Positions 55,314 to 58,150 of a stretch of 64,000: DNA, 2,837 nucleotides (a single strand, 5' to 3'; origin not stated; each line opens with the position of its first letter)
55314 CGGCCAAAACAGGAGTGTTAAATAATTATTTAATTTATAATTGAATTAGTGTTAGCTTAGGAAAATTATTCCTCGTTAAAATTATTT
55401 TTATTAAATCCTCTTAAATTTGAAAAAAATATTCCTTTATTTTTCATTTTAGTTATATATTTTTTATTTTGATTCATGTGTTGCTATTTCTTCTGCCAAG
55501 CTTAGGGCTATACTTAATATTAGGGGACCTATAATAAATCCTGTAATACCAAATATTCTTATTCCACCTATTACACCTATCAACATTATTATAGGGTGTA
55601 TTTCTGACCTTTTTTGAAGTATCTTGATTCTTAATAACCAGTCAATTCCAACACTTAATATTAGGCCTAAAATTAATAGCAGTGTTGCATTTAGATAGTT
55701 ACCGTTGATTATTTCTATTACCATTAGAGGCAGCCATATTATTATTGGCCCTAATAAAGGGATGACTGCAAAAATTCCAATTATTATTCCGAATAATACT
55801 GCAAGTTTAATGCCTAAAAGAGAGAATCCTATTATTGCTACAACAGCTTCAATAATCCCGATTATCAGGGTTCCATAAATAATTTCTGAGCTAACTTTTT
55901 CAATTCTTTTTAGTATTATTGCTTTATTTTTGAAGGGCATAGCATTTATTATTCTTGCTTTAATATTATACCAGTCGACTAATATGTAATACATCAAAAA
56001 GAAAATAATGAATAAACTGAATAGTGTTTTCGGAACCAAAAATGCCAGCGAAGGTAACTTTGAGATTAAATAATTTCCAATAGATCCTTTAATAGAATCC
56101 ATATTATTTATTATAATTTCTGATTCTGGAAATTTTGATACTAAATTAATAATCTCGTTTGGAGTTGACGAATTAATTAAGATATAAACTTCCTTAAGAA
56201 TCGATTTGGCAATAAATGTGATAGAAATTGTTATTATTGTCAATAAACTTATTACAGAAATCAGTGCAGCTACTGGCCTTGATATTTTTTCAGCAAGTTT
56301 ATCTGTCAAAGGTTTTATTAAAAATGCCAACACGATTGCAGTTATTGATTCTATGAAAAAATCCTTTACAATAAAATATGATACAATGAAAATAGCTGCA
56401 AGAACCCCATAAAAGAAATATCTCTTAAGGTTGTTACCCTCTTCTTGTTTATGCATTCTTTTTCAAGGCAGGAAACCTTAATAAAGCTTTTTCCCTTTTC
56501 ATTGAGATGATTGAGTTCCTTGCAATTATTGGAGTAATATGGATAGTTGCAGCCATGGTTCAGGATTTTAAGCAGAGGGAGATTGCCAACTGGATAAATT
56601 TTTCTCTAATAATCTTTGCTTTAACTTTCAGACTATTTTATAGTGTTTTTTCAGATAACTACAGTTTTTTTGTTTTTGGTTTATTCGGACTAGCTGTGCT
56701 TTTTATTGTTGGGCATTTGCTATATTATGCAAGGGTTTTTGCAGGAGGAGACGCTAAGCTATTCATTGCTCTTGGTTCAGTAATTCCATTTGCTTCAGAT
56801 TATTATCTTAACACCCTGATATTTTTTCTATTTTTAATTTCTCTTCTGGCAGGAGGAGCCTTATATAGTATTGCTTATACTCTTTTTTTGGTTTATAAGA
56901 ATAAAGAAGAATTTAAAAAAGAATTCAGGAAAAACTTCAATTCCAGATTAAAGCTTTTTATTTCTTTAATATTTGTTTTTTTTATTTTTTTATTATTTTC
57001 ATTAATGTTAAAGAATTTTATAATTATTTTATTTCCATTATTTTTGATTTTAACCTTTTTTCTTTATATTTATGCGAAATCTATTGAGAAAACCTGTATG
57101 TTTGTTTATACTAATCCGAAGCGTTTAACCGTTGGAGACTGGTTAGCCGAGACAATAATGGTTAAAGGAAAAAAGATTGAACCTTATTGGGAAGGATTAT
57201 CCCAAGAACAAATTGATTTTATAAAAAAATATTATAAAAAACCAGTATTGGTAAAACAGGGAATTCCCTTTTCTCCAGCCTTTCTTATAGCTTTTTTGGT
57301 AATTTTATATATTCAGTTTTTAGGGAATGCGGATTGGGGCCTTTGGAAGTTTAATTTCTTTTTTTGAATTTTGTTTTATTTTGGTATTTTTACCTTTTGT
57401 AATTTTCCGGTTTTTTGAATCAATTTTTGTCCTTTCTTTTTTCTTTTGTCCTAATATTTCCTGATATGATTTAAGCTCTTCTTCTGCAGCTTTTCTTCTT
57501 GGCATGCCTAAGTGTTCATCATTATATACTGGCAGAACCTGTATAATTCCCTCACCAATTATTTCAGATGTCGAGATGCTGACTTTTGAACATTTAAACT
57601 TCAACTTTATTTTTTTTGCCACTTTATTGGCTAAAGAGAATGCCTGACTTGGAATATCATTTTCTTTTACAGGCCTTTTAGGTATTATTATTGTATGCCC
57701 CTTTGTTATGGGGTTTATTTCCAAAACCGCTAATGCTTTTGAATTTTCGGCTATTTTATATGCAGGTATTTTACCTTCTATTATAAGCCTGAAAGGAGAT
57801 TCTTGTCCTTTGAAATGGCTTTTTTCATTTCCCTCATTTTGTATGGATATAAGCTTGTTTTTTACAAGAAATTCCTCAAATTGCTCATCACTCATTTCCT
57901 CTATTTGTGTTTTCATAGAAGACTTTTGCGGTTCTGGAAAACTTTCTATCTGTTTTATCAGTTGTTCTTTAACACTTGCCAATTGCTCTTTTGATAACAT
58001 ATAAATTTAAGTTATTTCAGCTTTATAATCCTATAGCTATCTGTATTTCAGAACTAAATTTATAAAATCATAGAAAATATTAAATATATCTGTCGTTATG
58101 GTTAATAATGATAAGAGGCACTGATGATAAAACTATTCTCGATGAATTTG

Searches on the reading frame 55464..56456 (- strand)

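Call 75: search_protein_families(library=pfam, proteins=[window:55464-56456:-], max_evalue=0.001)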
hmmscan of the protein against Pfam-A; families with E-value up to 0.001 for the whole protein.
window:55464-56456:- (330 aa): 1 family
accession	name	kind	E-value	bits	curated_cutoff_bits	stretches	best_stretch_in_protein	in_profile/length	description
PF01594.21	AI-2E_transport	-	5.5e-47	161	34.3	1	18-322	7-324/327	AI-2E family transporter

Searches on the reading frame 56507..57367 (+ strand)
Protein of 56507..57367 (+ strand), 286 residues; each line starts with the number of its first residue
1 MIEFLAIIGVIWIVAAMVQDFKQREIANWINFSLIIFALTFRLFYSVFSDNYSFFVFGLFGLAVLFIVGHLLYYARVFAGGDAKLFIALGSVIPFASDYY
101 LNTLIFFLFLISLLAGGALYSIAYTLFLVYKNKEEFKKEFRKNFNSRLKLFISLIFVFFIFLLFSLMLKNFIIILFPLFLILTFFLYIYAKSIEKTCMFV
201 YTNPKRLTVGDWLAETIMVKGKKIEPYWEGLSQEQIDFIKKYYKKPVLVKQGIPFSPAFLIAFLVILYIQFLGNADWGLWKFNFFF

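Call 28: search_protein_families(library=ncbifam, proteins=[window:56507-57367:+], max_evalue=0.1)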
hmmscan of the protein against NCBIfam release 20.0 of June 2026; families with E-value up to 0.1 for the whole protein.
window:56507-57367:+ (286 aa): 3 families
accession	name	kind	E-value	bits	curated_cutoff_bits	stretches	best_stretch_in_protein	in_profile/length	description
NF040695.1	FlaK_Arch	equivalog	8.3e-14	51.7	330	1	7-97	4-93/230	preflagellin peptidase FlaK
NF053826.1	PrePilPeptEppA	equivalog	0.028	13.8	450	1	224-271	281-333/334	prepilin peptidase EppA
NF003752.0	PRK05346.2-3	equivalog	0.031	13.3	617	1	99-139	7-50/316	Na(+)-translocating NADH-quinone reductase subunit C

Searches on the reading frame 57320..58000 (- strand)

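Call 76: search_protein_families(library=pfam, proteins=[window:57320-58000:-], max_evalue=0.001)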
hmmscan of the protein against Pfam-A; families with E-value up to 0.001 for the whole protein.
window:57320-58000:- (226 aa): 1 family
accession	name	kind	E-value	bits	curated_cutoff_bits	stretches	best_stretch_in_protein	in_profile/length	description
PF01230.28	HIT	-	4.9e-08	33.9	21.5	1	76-144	2-75/98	HIT domain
